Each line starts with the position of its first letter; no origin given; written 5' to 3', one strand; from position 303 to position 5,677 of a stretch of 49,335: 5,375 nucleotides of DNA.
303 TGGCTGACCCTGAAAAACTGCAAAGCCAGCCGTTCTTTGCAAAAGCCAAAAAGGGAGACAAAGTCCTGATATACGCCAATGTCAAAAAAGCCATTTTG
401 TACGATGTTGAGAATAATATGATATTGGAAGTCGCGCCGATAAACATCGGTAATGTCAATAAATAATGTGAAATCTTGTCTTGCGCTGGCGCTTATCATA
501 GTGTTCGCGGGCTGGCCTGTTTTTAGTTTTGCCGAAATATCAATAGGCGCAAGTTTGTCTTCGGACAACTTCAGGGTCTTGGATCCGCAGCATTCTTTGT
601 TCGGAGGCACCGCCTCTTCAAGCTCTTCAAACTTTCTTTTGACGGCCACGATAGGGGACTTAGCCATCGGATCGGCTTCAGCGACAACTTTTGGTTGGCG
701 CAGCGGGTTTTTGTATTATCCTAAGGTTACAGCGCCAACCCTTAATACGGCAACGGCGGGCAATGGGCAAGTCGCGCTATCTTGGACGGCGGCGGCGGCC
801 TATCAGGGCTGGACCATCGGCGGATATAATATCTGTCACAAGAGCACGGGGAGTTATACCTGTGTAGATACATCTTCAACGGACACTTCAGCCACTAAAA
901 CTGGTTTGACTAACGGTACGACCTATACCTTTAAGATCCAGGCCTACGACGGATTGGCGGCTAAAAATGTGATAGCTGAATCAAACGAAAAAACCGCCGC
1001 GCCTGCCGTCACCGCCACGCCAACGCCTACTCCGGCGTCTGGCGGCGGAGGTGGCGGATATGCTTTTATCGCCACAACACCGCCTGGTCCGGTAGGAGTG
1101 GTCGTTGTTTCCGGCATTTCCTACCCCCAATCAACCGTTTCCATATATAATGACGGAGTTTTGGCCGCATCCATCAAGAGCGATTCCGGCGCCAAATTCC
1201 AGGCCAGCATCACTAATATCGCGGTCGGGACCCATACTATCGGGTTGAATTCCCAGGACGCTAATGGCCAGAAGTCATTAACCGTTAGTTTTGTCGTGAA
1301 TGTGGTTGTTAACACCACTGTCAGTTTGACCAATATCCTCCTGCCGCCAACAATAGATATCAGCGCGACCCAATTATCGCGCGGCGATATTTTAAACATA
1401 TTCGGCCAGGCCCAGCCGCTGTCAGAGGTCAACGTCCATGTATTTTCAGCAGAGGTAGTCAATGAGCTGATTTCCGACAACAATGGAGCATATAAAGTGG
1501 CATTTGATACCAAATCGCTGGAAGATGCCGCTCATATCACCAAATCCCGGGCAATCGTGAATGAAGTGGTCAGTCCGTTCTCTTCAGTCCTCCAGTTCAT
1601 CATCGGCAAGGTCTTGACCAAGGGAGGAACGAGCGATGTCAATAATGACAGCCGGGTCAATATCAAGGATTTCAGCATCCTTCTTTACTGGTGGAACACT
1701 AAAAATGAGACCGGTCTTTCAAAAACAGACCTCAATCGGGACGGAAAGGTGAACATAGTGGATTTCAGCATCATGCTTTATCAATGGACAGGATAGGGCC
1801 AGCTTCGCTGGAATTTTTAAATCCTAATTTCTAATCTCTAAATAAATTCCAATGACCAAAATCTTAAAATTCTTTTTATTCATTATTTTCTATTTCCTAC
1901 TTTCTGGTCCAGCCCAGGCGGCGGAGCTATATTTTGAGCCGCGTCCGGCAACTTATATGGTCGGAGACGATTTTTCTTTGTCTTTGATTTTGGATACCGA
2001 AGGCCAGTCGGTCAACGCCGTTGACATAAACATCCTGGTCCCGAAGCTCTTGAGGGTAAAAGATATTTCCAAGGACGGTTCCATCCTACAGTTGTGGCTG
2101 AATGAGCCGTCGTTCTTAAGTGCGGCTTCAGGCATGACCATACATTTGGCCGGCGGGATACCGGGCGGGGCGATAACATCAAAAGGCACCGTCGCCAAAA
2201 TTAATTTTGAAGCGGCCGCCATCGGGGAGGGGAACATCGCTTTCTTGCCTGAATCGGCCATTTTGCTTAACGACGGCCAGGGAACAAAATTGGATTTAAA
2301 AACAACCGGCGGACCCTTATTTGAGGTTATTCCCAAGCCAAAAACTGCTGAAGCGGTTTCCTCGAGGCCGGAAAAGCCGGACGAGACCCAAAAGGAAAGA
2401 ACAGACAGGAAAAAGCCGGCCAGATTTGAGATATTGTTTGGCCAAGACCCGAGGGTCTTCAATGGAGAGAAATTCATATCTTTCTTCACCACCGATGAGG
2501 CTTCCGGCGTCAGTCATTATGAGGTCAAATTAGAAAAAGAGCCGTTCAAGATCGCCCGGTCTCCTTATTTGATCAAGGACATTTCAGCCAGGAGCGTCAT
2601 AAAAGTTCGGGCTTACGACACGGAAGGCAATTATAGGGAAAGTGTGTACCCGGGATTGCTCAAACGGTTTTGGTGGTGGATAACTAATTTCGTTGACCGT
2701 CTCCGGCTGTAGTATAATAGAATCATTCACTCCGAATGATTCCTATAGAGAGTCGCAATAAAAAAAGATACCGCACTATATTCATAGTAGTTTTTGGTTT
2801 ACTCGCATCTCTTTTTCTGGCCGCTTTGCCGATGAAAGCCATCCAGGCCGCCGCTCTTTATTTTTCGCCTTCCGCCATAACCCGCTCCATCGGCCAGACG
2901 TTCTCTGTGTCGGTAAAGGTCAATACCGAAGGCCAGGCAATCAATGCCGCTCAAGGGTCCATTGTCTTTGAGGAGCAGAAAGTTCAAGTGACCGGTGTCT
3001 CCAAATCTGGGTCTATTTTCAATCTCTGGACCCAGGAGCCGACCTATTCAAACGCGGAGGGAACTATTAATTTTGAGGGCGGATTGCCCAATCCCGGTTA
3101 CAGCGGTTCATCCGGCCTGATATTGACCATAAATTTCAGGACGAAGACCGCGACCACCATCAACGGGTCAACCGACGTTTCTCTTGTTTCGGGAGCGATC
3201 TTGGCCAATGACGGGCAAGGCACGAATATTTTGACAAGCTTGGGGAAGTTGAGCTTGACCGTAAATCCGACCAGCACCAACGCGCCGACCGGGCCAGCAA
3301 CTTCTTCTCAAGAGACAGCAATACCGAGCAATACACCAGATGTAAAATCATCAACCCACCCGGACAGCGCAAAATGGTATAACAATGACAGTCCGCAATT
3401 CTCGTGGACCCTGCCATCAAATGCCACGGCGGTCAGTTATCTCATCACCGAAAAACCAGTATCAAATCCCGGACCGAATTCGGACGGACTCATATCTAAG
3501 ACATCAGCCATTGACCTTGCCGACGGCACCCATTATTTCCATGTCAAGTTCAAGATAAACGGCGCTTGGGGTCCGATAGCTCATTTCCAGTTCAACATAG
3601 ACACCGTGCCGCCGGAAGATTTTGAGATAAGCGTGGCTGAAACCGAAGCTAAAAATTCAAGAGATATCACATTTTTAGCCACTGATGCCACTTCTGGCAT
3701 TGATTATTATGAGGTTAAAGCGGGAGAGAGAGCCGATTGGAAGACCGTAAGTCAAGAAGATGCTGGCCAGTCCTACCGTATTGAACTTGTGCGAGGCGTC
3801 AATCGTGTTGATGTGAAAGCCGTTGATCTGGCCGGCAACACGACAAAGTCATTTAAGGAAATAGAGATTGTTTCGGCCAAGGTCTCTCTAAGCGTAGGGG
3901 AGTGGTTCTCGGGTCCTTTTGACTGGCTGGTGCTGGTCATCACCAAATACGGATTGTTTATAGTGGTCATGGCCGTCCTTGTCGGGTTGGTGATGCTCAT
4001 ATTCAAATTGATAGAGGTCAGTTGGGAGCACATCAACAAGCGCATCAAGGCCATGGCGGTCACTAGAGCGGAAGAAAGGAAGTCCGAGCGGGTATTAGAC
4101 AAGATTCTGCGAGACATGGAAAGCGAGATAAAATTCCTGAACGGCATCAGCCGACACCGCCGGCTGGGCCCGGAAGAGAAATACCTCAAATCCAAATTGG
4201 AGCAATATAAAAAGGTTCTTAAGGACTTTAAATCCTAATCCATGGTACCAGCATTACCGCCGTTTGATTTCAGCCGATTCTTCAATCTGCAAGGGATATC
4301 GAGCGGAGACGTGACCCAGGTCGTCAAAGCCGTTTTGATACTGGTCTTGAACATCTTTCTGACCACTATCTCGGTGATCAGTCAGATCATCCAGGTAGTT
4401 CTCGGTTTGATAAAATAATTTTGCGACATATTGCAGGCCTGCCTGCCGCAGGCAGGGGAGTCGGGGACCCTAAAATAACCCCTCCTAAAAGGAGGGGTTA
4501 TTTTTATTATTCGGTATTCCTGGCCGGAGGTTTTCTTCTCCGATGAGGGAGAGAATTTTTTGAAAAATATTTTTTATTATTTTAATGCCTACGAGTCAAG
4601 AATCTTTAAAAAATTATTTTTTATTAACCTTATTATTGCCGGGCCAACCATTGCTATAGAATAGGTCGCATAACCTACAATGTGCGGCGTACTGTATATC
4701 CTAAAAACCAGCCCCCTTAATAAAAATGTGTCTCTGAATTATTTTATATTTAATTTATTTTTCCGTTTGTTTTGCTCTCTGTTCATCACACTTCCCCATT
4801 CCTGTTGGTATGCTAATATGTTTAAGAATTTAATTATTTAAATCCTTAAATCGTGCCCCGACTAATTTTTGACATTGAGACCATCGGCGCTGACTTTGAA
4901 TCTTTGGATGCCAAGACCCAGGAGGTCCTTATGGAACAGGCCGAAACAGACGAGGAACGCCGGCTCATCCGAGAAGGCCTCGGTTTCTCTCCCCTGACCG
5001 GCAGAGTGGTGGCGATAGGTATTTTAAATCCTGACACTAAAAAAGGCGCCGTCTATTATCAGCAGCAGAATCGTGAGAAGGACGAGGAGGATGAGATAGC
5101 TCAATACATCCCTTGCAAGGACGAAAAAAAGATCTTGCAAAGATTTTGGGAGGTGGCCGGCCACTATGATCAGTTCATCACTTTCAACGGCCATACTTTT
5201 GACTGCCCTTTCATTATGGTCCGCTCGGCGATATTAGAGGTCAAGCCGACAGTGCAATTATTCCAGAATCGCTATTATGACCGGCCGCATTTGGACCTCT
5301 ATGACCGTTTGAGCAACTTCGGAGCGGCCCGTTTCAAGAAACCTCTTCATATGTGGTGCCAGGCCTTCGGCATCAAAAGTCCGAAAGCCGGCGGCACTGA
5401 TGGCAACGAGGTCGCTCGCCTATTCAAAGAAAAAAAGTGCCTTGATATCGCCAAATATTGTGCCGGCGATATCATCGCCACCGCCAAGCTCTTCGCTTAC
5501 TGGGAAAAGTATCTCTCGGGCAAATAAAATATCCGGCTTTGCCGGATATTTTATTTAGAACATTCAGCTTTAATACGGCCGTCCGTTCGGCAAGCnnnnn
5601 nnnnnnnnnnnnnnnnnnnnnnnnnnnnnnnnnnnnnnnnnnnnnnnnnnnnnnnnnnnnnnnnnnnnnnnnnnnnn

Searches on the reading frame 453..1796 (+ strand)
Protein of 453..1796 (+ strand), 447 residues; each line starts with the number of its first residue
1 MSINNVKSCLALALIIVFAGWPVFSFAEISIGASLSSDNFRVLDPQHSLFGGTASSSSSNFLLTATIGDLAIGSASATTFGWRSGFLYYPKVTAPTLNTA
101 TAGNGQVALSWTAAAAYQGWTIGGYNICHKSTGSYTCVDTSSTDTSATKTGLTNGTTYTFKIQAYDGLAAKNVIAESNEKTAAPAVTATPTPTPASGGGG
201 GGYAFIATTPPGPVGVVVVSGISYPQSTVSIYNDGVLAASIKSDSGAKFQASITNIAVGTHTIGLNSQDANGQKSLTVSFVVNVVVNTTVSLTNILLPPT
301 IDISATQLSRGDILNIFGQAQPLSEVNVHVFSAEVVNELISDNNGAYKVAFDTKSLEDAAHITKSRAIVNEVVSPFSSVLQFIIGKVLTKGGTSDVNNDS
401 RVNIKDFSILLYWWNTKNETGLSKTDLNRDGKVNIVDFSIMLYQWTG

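Call 81: search_protein_families(library=pfam, proteins=[window:453-1796:+], max_evalue=0.001)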
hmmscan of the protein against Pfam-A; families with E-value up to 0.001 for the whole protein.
window:453-1796:+ (447 aa): 3 families
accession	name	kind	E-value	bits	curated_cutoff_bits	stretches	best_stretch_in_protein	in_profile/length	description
PF00404.24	Dockerin_1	-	1.9e-08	34.8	22.9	1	394-441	2-52/57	Dockerin type I domain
PF00041.27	fn3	-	1.4e-06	28.8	25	1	101-167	10-71/84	Fibronectin type III domain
PF17936.7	Big_6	-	5.4e-05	23.8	27.6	0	218-282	16-81/83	Bacterial Ig domain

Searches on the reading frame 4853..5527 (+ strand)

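Call 81: search_protein_families(library=pfam, proteins=[window:4853-5527:+], max_evalue=0.001)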
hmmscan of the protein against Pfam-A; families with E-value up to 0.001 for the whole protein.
window:4853-5527:+ (224 aa): 3 families
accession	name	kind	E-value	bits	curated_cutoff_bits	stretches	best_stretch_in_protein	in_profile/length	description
PF10108.15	DNA_pol_B_exo2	-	5.8e-22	78.9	24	1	89-216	35-172/213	Predicted 3'-5' exonuclease related to the exonuclease domain of PolB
PF13482.12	RNase_H_2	-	4.7e-12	46.6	22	1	41-217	6-164/165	RNase_H superfamily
PF03104.25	DNA_pol_B_exo1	-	1e-07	32.1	23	1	4-131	67-185/242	DNA polymerase family B, exonuclease domain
